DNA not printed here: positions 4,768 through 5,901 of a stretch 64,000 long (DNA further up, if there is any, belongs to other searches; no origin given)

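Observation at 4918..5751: Uncharacterised 277-aa coiled-coil protein at the end of the flgK-flgL operon, with a flagellin-like C-terminal tail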

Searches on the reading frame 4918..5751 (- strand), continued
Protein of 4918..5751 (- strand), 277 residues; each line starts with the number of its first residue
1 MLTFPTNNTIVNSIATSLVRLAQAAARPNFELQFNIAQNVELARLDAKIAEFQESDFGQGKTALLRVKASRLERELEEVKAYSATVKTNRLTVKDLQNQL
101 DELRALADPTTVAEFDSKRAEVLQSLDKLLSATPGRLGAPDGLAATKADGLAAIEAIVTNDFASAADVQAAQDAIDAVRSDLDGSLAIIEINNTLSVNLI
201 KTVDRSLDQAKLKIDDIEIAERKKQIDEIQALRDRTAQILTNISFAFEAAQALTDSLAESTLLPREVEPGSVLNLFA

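Call 77: list_cluster_members(proteins=[P0362, P0357, P0001, P0008])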
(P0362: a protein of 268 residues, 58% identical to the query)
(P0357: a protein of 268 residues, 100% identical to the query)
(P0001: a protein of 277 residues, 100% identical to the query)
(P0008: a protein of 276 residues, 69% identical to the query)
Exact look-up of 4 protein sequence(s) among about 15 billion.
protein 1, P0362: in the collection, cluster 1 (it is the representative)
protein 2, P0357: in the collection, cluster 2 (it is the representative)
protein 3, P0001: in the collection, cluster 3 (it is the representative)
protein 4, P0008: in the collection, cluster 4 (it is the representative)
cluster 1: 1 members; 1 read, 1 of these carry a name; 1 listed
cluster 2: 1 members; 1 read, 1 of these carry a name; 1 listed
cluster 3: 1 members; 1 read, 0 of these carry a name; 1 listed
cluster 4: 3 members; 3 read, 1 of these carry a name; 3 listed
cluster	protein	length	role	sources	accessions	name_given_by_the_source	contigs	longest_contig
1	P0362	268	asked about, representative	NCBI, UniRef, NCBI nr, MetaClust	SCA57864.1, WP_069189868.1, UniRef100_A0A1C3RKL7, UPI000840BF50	hypothetical protein MTBPR1_70136 [Candidatus Terasakiella magnetica] | Flagellin n=1 Tax=Candidatus Terasakiella magnetica TaxID=1867952 RepID=A0A1C3RKL7_9PROT | hypothetical protein [Candidatus Terasakiella magnetica]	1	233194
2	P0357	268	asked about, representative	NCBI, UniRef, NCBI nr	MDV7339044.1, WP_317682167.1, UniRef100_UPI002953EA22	hypothetical protein RYZ26_05540 [Terasakiella sp. A23] | hypothetical protein n=1 Tax=Terasakiella sp. FCG-A23 TaxID=3080561 RepID=UPI002953EA22 | hypothetical protein [Terasakiella sp. A23]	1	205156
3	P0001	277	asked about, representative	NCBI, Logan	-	-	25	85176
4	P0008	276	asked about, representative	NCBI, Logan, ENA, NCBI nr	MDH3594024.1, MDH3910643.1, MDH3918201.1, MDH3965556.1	MAG: hypothetical protein OEU09_05045 [Rhodospirillales bacterium] | hypothetical protein [Rhodospirillales bacterium]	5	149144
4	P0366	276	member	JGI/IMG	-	-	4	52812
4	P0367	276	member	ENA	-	-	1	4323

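Call 84: search_protein_families(library=pfam, proteins=[L032:5198-6559:+, L043:3748-5124:+, L045:3799-5235:+, L035:5895-7436:-, L039:6200-7741:-, L021:13685-15178:+, L021:15175-16683:+, L030:6526-7905:+, L032:8769-9674:+, L021:10879-11610:+], max_evalue=0.001)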
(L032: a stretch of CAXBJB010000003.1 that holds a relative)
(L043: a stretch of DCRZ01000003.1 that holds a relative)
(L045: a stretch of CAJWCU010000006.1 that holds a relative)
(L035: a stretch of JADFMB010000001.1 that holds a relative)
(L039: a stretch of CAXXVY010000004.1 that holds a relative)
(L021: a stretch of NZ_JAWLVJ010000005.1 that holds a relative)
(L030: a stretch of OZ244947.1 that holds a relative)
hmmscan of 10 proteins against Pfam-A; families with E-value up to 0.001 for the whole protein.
L032:5198-6559:+ (453 aa): 11 families
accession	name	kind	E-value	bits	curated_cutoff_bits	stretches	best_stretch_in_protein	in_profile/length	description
PF14559.12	TPR_19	-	4.5e-14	53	25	2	15-76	3-64/68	Tetratricopeptide repeat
PF13432.12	TPR_16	-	1.6e-09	38.5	32.7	2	43-105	3-65/65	Tetratricopeptide repeat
PF13428.12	TPR_14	-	2.1e-08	34.5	23.5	0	38-78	2-42/44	Tetratricopeptide repeat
PF13431.12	TPR_17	-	3e-07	30.6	24.4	0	25-56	1-32/34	Tetratricopeptide repeat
PF01075.23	Glyco_transf_9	-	1.3e-05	25.1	22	1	370-404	175-209/247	Glycosyltransferase family 9 (heptosyltransferase)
PF25063.1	ARM_TT21_C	-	6.1e-05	23.4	35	0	21-97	39-114/209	Tetratricopeptide repeat protein 21 C-terminal ARM domain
PF13176.12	TPR_7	-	6.7e-05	23.1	27.9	0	108-131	2-26/36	Tetratricopeptide repeat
PF13424.12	TPR_12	-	0.00013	22.5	30.1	0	117-159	15-64/77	Tetratricopeptide repeat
PF13371.12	TPR_9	-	0.0002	21.7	35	0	48-105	6-63/73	Tetratricopeptide repeat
PF23914.1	TPR_CcmH_CycH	-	0.00023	21.5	42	1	10-100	57-150/158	Cytochrome c-type biogenesis protein H TPR domain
PF13414.12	TPR_11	-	0.00031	20.8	26.8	0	54-85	11-42/42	TPR repeat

L043:3748-5124:+ (458 aa): 12 families
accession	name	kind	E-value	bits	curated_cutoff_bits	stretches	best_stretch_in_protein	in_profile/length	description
PF13432.12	TPR_16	-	2.3e-16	60.4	32.7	3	83-146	2-65/65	Tetratricopeptide repeat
PF14559.12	TPR_19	-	1.5e-14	54.5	25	3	93-146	6-59/68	Tetratricopeptide repeat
PF00515.34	TPR_1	-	1.8e-12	46.9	27.8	1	114-145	3-34/34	Tetratricopeptide repeat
PF07719.23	TPR_2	-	1.1e-11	44.3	27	0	114-145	3-34/34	Tetratricopeptide repeat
PF13371.12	TPR_9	-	3.2e-11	43.5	35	0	23-81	8-66/73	Tetratricopeptide repeat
PF13428.12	TPR_14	-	2.9e-10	40.2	23.5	1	112-153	1-42/44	Tetratricopeptide repeat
PF13424.12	TPR_12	-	4.4e-09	36.8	30.1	1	77-143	2-76/77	Tetratricopeptide repeat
PF13181.12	TPR_8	-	4.6e-08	33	25.7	0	114-145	3-34/34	Tetratricopeptide repeat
PF13431.12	TPR_17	-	5.6e-08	32.9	24.4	0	134-164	1-31/34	Tetratricopeptide repeat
PF13414.12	TPR_11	-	1.1e-07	31.8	26.8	0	51-91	1-41/42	TPR repeat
PF01075.23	Glyco_transf_9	-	3e-05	23.9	22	1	374-407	174-207/247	Glycosyltransferase family 9 (heptosyltransferase)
PF13374.12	TPR_10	-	5.5e-05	23.5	27.5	0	114-141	4-31/42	Tetratricopeptide repeat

L045:3799-5235:+ (478 aa): 16 families
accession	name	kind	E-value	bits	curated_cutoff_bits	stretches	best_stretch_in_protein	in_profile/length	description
PF13432.12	TPR_16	-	1.5e-17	64.1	32.7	1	93-156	2-65/65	Tetratricopeptide repeat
PF14559.12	TPR_19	-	9.3e-17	61.6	25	2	102-157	5-60/68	Tetratricopeptide repeat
PF13428.12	TPR_14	-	4.5e-14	52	23.5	2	122-163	1-42/44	Tetratricopeptide repeat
PF13371.12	TPR_9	-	4e-12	46.4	35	2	65-124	6-65/73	Tetratricopeptide repeat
PF07719.23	TPR_2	-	1.2e-11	44.3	27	0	89-121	2-34/34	Tetratricopeptide repeat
PF13431.12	TPR_17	-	6e-11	42.2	24.4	0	111-141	2-32/34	Tetratricopeptide repeat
PF13414.12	TPR_11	-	6.5e-10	39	26.8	0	101-136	7-42/42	TPR repeat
PF13181.12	TPR_8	-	7.4e-10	38.6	25.7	0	124-155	3-34/34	Tetratricopeptide repeat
PF00515.34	TPR_1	-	2.5e-09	37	27.8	0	124-155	3-34/34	Tetratricopeptide repeat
PF13424.12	TPR_12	-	1.2e-07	32.2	30.1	1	87-151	2-74/77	Tetratricopeptide repeat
PF13374.12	TPR_10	-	2.3e-05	24.7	27.5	0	88-114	2-28/42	Tetratricopeptide repeat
PF13174.12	TPR_6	-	2.4e-05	25.1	26.3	0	124-154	2-32/33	Tetratricopeptide repeat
PF13176.12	TPR_7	-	7.7e-05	22.9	27.9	0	124-156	1-33/36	Tetratricopeptide repeat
PF01075.23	Glyco_transf_9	-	0.00017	21.4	22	1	383-418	173-208/247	Glycosyltransferase family 9 (heptosyltransferase)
PF23914.1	TPR_CcmH_CycH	-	0.00019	21.8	42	1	56-155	52-154/158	Cytochrome c-type biogenesis protein H TPR domain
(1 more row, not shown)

L035:5895-7436:- (513 aa): 19 families
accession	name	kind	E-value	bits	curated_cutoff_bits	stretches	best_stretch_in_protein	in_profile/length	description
PF13414.12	TPR_11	-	3.1e-37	126.4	26.8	4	77-114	1-38/42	TPR repeat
PF07719.23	TPR_2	-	5.1e-35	117.1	27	3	138-170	1-33/34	Tetratricopeptide repeat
PF00515.34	TPR_1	-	1.9e-33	113.4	27.8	3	138-171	1-34/34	Tetratricopeptide repeat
PF13431.12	TPR_17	-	7.1e-31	104.3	24.4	2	126-158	1-33/34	Tetratricopeptide repeat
PF13432.12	TPR_16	-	5.9e-28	97.4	32.7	3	74-138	1-65/65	Tetratricopeptide repeat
PF14559.12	TPR_19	-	1.6e-23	83.2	25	3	122-170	9-57/68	Tetratricopeptide repeat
PF13428.12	TPR_14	-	8.2e-22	75.9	23.5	1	174-215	3-44/44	Tetratricopeptide repeat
PF13181.12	TPR_8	-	6.5e-21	73.1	25.7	1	139-170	2-33/34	Tetratricopeptide repeat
PF13424.12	TPR_12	-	3.1e-20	72.6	30.1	2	69-134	2-75/77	Tetratricopeptide repeat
PF13174.12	TPR_6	-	7.4e-15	54.9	26.3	0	105-136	1-32/33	Tetratricopeptide repeat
PF13371.12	TPR_9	-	2.4e-12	47.1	35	1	114-169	5-60/73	Tetratricopeptide repeat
PF12895.13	ANAPC3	-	8.6e-11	42.4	27.2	1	18-92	4-78/82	Anaphase-promoting complex, cyclosome, subunit 3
PF13374.12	TPR_10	-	5.6e-09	36.2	27.5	0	143-167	7-31/42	Tetratricopeptide repeat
PF23914.1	TPR_CcmH_CycH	-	2e-08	34.7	42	0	168-220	46-98/158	Cytochrome c-type biogenesis protein H TPR domain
PF13176.12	TPR_7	-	4.4e-07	29.9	27.9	0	106-139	1-34/36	Tetratricopeptide repeat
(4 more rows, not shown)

L039:6200-7741:- (513 aa): 22 families
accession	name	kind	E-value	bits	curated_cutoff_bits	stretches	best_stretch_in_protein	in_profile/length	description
PF13432.12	TPR_16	-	2.6e-25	88.9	32.7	3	78-140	2-64/65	Tetratricopeptide repeat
PF14559.12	TPR_19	-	1.4e-24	86.7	25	3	87-147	5-64/68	Tetratricopeptide repeat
PF07719.23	TPR_2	-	3.5e-23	80.2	27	1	108-140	2-34/34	Tetratricopeptide repeat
PF13431.12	TPR_17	-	3.4e-22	77.2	24.4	1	98-127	4-33/34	Tetratricopeptide repeat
PF13428.12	TPR_14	-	1.7e-19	68.8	23.5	2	108-149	2-43/44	Tetratricopeptide repeat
PF13414.12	TPR_11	-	1.4e-13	50.7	26.8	1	87-121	8-42/42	TPR repeat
PF00515.34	TPR_1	-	4e-13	49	27.8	0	77-106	5-34/34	Tetratricopeptide repeat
PF13424.12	TPR_12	-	1.1e-12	48.3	30.1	1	75-131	5-69/77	Tetratricopeptide repeat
PF24575.1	TPR_Slam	-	2.9e-09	37.7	35.2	0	114-161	54-101/104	Surface lipoprotein assembly modifier, N-terminal TPR repeats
PF13174.12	TPR_6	-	5.8e-09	36.5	26.3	0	108-139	1-32/33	Tetratricopeptide repeat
PF13374.12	TPR_10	-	6.3e-09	36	27.5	0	144-170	5-31/42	Tetratricopeptide repeat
PF12895.13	ANAPC3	-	1.5e-08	35.2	27.2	1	54-131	4-80/82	Anaphase-promoting complex, cyclosome, subunit 3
PF13181.12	TPR_8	-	7.6e-08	32.4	25.7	0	108-138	2-32/34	Tetratricopeptide repeat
PF13176.12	TPR_7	-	6.6e-07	29.4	27.9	0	109-142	1-34/36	Tetratricopeptide repeat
PF03704.23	BTAD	-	9.8e-07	29.7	22.1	1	82-132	71-121/146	Bacterial transcriptional activator domain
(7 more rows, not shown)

L021:13685-15178:+ (497 aa): 8 families
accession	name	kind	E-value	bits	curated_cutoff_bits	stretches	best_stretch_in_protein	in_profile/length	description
PF14559.12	TPR_19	-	7.5e-12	45.8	25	1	182-220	5-43/68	Tetratricopeptide repeat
PF13432.12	TPR_16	-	1.1e-09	39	32.7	1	173-223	2-52/65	Tetratricopeptide repeat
PF07719.23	TPR_2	-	2.8e-08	33.7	27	0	35-65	4-34/34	Tetratricopeptide repeat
PF13428.12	TPR_14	-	1.4e-06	28.8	23.5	0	135-167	2-34/44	Tetratricopeptide repeat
PF00515.34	TPR_1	-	1.9e-06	27.9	27.8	0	171-195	4-28/34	Tetratricopeptide repeat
PF13431.12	TPR_17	-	4.4e-06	27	24.4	0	191-218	2-29/34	Tetratricopeptide repeat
PF13181.12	TPR_8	-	4.7e-06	26.8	25.7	0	41-65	10-34/34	Tetratricopeptide repeat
PF23914.1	TPR_CcmH_CycH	-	5.9e-06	26.6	42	0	170-220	52-102/158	Cytochrome c-type biogenesis protein H TPR domain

L021:15175-16683:+ (502 aa): 15 families
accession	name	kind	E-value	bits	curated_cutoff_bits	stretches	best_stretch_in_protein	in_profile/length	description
PF07719.23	TPR_2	-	1.1e-16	59.9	27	1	144-173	5-34/34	Tetratricopeptide repeat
PF14559.12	TPR_19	-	6e-14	52.6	25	0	16-66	3-53/68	Tetratricopeptide repeat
PF13432.12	TPR_16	-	1.5e-13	51.3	32.7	1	145-196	2-53/65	Tetratricopeptide repeat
PF13414.12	TPR_11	-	1.2e-11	44.6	26.8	1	149-188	3-42/42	TPR repeat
PF13431.12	TPR_17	-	1.3e-11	44.2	24.4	0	162-194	1-33/34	Tetratricopeptide repeat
PF00515.34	TPR_1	-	2e-11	43.6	27.8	0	144-173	5-34/34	Tetratricopeptide repeat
PF13428.12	TPR_14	-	4.9e-11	42.6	23.5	0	143-180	4-41/44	Tetratricopeptide repeat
PF23914.1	TPR_CcmH_CycH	-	4e-09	36.9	42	1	23-139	36-154/158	Cytochrome c-type biogenesis protein H TPR domain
PF12895.13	ANAPC3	-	4.4e-08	33.7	27.2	0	20-79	5-63/82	Anaphase-promoting complex, cyclosome, subunit 3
PF24575.1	TPR_Slam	-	3.2e-06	27.9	35.2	0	8-59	51-102/104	Surface lipoprotein assembly modifier, N-terminal TPR repeats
PF13371.12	TPR_9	-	4.2e-06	27.1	35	0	46-108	3-65/73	Tetratricopeptide repeat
PF13181.12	TPR_8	-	4.3e-06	26.9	25.7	0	146-173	7-34/34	Tetratricopeptide repeat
PF13424.12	TPR_12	-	3.7e-05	24.3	30.1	0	145-193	8-64/77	Tetratricopeptide repeat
PF01075.23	Glyco_transf_9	-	0.00014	21.8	22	1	398-438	166-205/247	Glycosyltransferase family 9 (heptosyltransferase)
PF13176.12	TPR_7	-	0.00047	20.5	27.9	0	14-35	9-30/36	Tetratricopeptide repeat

L030:6526-7905:+ (459 aa): 14 families
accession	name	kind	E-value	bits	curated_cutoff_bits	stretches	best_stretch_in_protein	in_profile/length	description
PF13432.12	TPR_16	-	1.2e-11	45.3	32.7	1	116-162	3-49/65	Tetratricopeptide repeat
PF14559.12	TPR_19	-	1.9e-11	44.6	25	2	122-161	3-42/68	Tetratricopeptide repeat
PF13428.12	TPR_14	-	4e-08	33.6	23.5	1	116-151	7-42/44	Tetratricopeptide repeat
PF13431.12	TPR_17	-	9.1e-08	32.2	24.4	0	133-163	2-32/34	Tetratricopeptide repeat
PF00515.34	TPR_1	-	2.6e-07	30.6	27.8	1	115-143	6-34/34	Tetratricopeptide repeat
PF07719.23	TPR_2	-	2.7e-07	30.6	27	0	115-143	6-34/34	Tetratricopeptide repeat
PF13374.12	TPR_10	-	5.1e-07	30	27.5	0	115-138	7-30/42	Tetratricopeptide repeat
PF13424.12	TPR_12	-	1.9e-06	28.4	30.1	0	115-160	8-61/77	Tetratricopeptide repeat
PF13181.12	TPR_8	-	8.3e-06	26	25.7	1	115-143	6-34/34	Tetratricopeptide repeat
PF13174.12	TPR_6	-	1.5e-05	25.7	26.3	0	116-142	6-32/33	Tetratricopeptide repeat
PF23914.1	TPR_CcmH_CycH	-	2.3e-05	24.7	42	0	10-100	52-145/158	Cytochrome c-type biogenesis protein H TPR domain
PF01075.23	Glyco_transf_9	-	8.7e-05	22.4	22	1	371-415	173-217/247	Glycosyltransferase family 9 (heptosyltransferase)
PF14561.12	TPR_20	-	0.00015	22.4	25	0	31-72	11-52/90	Tetratricopeptide repeat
PF12895.13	ANAPC3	-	0.00057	20.5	27.2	0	89-163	2-75/82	Anaphase-promoting complex, cyclosome, subunit 3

L032:8769-9674:+ (301 aa): 0 families

L021:10879-11610:+ (243 aa): 1 family
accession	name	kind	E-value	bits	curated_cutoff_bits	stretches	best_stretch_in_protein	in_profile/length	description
PF13578.12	Methyltransf_24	-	4.8e-18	66.4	26.3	1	22-145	1-105/105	Methyltransferase domain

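Call 90: search_protein_families(library=pfam, proteins=[L045:7514-9739:-, L043:7340-9700:-, L030:10892-11986:+, L030:11983-13173:-, L030:13257-14912:+, L039:10927-12060:+, L039:12104-12991:+, L037:11615-12334:-, L024:3825-4487:+, L028:12821-14212:-], max_evalue=0.0001)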
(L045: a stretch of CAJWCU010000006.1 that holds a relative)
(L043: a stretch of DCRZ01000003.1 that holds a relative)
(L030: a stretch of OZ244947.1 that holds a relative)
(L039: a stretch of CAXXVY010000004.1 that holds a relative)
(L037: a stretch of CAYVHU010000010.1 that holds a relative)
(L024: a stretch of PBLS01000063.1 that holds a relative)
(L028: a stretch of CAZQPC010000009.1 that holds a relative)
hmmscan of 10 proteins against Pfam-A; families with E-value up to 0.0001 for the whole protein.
L045:7514-9739:- (741 aa): 1 family
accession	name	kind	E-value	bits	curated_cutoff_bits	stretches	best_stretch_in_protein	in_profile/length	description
PF14559.12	TPR_19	-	3.5e-06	27.7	25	0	62-111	12-61/68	Tetratricopeptide repeat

L043:7340-9700:- (786 aa): 0 families

L030:10892-11986:+ (364 aa): 1 family
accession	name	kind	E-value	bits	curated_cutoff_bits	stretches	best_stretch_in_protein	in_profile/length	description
PF01075.23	Glyco_transf_9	-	7.8e-05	22.5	22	1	278-308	174-204/247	Glycosyltransferase family 9 (heptosyltransferase)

L030:11983-13173:- (396 aa): 3 families
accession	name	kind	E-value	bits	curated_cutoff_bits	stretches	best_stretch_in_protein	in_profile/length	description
PF00534.26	Glycos_transf_1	-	2.1e-11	44.1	26.4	1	256-361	72-160/172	Glycosyl transferases group 1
PF20706.3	GT4-conflict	-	1.2e-10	41.4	26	1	274-386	278-385/385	Family 4 Glycosyltransferase in conflict systems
PF13692.12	Glyco_trans_1_4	-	6.5e-10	39.9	27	1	258-321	60-119/142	Glycosyl transferases group 1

L030:13257-14912:+ (551 aa): 27 families (the best 25 are shown)
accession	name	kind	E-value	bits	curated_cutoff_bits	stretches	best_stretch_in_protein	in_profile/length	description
PF07719.23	TPR_2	-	5.4e-32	107.7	27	0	214-245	3-34/34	Tetratricopeptide repeat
PF14559.12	TPR_19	-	1.2e-31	109.3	25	3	154-213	1-59/68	Tetratricopeptide repeat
PF13428.12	TPR_14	-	1.5e-27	93.6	23.5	1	214-253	3-42/44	Tetratricopeptide repeat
PF13432.12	TPR_16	-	3e-27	95.1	32.7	4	47-109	2-64/65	Tetratricopeptide repeat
PF00515.34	TPR_1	-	2.9e-25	87.4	27.8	1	214-245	3-34/34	Tetratricopeptide repeat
PF13181.12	TPR_8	-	3.7e-23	80.1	25.7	0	213-245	2-34/34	Tetratricopeptide repeat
PF13424.12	TPR_12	-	1.5e-20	73.6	30.1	2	75-135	2-70/77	Tetratricopeptide repeat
PF13414.12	TPR_11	-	4.1e-20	71.6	26.8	1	219-260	1-42/42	TPR repeat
PF12895.13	ANAPC3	-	4.8e-19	68.9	27.2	1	23-101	4-81/82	Anaphase-promoting complex, cyclosome, subunit 3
PF23914.1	TPR_CcmH_CycH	-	1.1e-18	68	42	0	16-71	95-150/158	Cytochrome c-type biogenesis protein H TPR domain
PF13431.12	TPR_17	-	1.2e-18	66.2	24.4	0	235-264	2-31/34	Tetratricopeptide repeat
PF13176.12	TPR_7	-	1.4e-16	59.5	27.9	0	116-136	5-26/36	Tetratricopeptide repeat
PF13174.12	TPR_6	-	1.1e-14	54.4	26.3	0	214-244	2-32/33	Tetratricopeptide repeat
PF13371.12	TPR_9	-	6.2e-13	49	35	0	156-210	7-61/73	Tetratricopeptide repeat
PF07721.20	TPR_4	-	7e-12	45.2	27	0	114-135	5-26/26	Tetratricopeptide repeat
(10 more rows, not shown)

L039:10927-12060:+ (377 aa): 2 families
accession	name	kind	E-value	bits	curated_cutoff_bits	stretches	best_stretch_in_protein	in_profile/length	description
PF04055.27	Radical_SAM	-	1.2e-15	58.5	29.5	1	82-218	2-143/166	Radical SAM superfamily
PF13186.11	SPASM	-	2.2e-15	57.1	21.5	1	289-353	1-66/67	Iron-sulfur cluster-binding domain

L039:12104-12991:+ (295 aa): 0 families

L037:11615-12334:- (239 aa): 6 families
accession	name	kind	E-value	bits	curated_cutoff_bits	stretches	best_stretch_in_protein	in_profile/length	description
PF00583.31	Acetyltransf_1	-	6.2e-14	52.7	20.7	1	131-221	23-116/116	Acetyltransferase (GNAT) family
PF13508.13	Acetyltransf_7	-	2.2e-13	50.8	27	1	142-223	3-84/84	Acetyltransferase (GNAT) domain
PF13673.13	Acetyltransf_10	-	1.6e-10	41.5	23.6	1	137-233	26-119/128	Acetyltransferase (GNAT) domain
PF08445.16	FR47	-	7.5e-07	29.5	22.1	1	156-224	12-80/86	FR47-like protein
PF13302.13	Acetyltransf_3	-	1.4e-05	26.2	25.4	1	91-222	5-138/138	Acetyltransferase (GNAT) domain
PF13480.13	Acetyltransf_6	-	3.9e-05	24.3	22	1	89-201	21-129/143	Acetyltransferase (GNAT) domain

L024:3825-4487:+ (220 aa): 3 families
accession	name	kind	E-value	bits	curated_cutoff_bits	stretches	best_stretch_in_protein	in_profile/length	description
PF00117.34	GATase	-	5.6e-20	72.3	22.8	1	15-210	2-187/190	Glutamine amidotransferase class-I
PF01174.25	SNO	-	5.4e-10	39.9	27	1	36-200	21-174/188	SNO glutamine amidotransferase family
PF07685.20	GATase_3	-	7.8e-07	29.3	27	1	35-118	25-116/196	CobB/CobQ-like glutamine amidotransferase domain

L028:12821-14212:- (463 aa): 2 families
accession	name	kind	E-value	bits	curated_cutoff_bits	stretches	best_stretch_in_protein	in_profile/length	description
PF04055.27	Radical_SAM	-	2.1e-15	57.7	29.5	1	201-365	3-166/166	Radical SAM superfamily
PF02310.24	B12-binding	-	1.6e-12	47.8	32.1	1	17-128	7-121/121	B12 binding domain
